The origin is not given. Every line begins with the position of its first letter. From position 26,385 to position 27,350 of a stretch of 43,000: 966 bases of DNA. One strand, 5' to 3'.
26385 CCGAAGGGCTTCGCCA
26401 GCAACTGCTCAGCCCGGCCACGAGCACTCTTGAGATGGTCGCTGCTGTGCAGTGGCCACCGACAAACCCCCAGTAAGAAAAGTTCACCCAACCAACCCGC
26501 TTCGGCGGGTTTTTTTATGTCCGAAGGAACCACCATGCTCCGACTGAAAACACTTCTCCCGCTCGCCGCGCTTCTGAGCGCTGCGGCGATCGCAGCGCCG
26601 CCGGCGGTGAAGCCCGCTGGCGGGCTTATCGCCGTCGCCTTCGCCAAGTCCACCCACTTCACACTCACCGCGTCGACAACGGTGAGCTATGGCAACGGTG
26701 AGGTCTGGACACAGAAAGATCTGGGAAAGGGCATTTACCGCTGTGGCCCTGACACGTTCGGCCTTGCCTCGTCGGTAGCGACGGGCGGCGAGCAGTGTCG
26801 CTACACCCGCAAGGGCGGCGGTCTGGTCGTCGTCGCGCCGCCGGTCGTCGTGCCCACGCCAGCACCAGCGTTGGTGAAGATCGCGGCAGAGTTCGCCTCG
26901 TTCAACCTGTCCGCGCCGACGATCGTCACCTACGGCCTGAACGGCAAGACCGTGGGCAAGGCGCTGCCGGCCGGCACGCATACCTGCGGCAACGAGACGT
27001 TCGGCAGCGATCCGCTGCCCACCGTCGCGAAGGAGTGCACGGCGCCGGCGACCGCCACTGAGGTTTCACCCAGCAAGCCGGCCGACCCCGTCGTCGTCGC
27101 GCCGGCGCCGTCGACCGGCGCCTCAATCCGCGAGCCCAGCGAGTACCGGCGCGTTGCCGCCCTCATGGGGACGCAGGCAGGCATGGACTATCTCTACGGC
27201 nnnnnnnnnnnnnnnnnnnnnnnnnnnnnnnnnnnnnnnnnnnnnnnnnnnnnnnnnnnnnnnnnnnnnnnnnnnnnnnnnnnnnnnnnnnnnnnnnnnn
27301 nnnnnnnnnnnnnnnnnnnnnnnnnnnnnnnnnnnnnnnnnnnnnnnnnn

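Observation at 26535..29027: Signal-peptide-bearing paralog of the SGNH giant's C-terminal domain, placed between the tail and lysis modules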

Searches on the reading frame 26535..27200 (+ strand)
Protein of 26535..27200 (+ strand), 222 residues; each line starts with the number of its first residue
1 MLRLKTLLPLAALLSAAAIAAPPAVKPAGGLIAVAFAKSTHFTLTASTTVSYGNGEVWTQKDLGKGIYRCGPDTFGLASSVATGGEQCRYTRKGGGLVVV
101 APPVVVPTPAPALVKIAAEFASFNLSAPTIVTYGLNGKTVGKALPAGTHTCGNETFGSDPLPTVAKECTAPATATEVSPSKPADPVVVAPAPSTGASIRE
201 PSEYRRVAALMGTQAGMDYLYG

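Call 29: search_protein_families(library=pfam, proteins=[window:26535-27200:+], max_evalue=1)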
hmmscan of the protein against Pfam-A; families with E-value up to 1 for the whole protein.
window:26535-27200:+ (222 aa): 0 families

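Call 75: predict_structure(alignment_id=A4)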
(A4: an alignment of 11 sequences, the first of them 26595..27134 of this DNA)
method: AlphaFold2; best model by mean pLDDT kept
length: 180 residues; sequences in the alignment: 11
mean_pLDDT: 76.7   pTM: 0.44
mean pLDDT of the five models: 76.7, 75.0, 73.6, 72.1, 65.4
residues with pLDDT >= 90: 48; 70-90: 68; 50-70: 55; < 50: 9
segments of 3 or more residues with pLDDT < 50: 1-7
pLDDT, mean of each block of 10 residues (from residue 1): 45 67 82 80 87 81 69 55 61 91 94 92 96 91 90 69 67 62
secondary structure, 60 per line:
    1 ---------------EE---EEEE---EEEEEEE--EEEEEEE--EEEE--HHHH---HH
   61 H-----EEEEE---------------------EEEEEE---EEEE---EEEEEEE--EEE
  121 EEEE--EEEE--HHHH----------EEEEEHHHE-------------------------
elements in order: E21-24 E28-34 E37-43 E46-49 H52-55 E67-71 E93-98 E102-105 E109-115 E118-124 E127-130 H133-136 E147-151

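Call 77: fold_search(model_id=the predicted structure, library=pdb)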
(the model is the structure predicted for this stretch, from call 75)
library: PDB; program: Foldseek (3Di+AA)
matches with E <= 10: 393; with E <= 0.001: 0
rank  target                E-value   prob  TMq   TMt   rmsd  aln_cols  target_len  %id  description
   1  5h4s                  2.7e-01  0.47  0.28  0.20  13.4       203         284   12  Crystal structure of a rhamnose-binding lectin SUL-I from the toxopneustid sea urchin Toxopneustes pileolus (released 2017-05-17)
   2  8suf_H                3.6e-01  0.97  0.25  0.39   4.3        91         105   18  The complex of TOL-1 ectodomain bound to LAT-1 Lectin domain (released 2024-05-15)
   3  6rsx                  4.7e-01  0.08  0.17  0.12  16.0       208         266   10  Regulatory Subunit of cAMP-dependant Protein Kinase A from Euglena gracilis at 1.6 A resolution (released 2020-10-28)
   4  2w0c_L                7.6e-01  0.04  0.14  0.09  16.4       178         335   12  X-ray structure of the entire lipid-containing bacteriophage PM2 (released 2008-09-23)
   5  1rgs                  8.0e-01  0.03  0.12  0.09  15.8       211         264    8  REGULATORY SUBUNIT OF CAMP DEPENDENT PROTEIN KINASE (released 1996-12-07)
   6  3h7j_A                8.5e-01  0.03  0.12  0.11  16.8       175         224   10  Crystal structure of BacB, an enzyme involved in Bacilysin synthesis, in monoclinic form (released 2009-09-22)
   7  9d1v_A                9.0e-01  0.13  0.21  0.20  14.1       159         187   13  Human Beta-B2 Crystallin (released 2025-08-13)
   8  5npi_B                9.5e-01  0.01  0.09  0.08  19.6       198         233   12  Structure of the Hepatitis C virus strain J4 glycoprotein E2 antigenic region 532-540 bound to the single chain variab (released 2017-05-24)
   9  6xxw                  1.0e+00  0.05  0.16  0.07  20.8       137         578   11  Structure of beta-D-Glucuronidase for Dictyoglomus thermophilum. (released 2020-07-15)
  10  3lh9_B                1.0e+00  0.03  0.12  0.09  18.8       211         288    6  Crystal structure of mouse VPS26B(L197S/R199E) in spacegroup P41 21 2 (released 2010-02-02)
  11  8suf_G                1.1e+00  0.80  0.24  0.38   5.7        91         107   18  The complex of TOL-1 ectodomain bound to LAT-1 Lectin domain (released 2024-05-15)
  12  5npj_B                1.1e+00  0.01  0.09  0.08  19.6       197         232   11  Structure of the Hepatitis C virus strain JFH1 glycoprotein E2 antigenic region 532-540 bound to the single chain vari (released 2017-05-24)
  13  6vls_A                1.2e+00  0.04  0.15  0.04  18.1       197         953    9  Structure of C-terminal fragment of Vip3A toxin (released 2020-07-22)
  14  6v1v_B                1.2e+00  0.08  0.19  0.06  13.3       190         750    5  VIP3B (VIP3B_2160) adapted for crystallization (released 2019-12-18)
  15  3j31_Q                1.2e+00  0.08  0.20  0.17  14.6       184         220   10  Life in the extremes: atomic structure of Sulfolobus Turreted Icosahedral Virus (released 2013-05-01)
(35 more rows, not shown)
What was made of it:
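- On SUEL / rhamnose-binding lectin (Pfam PF02140 Gal_Lectin): Foldseek gives 5h4s at E 0.27 and 8suf_H at prob 0.97, TMt 0.39 (call 77).
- Closest known: SUEL / rhamnose-binding lectin domain. Same: It is the best Foldseek match for the repeat model (call 77).
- Foldseek gives 5h4s and the LAT-1 lectin domain (prob 0.97) (call 77).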
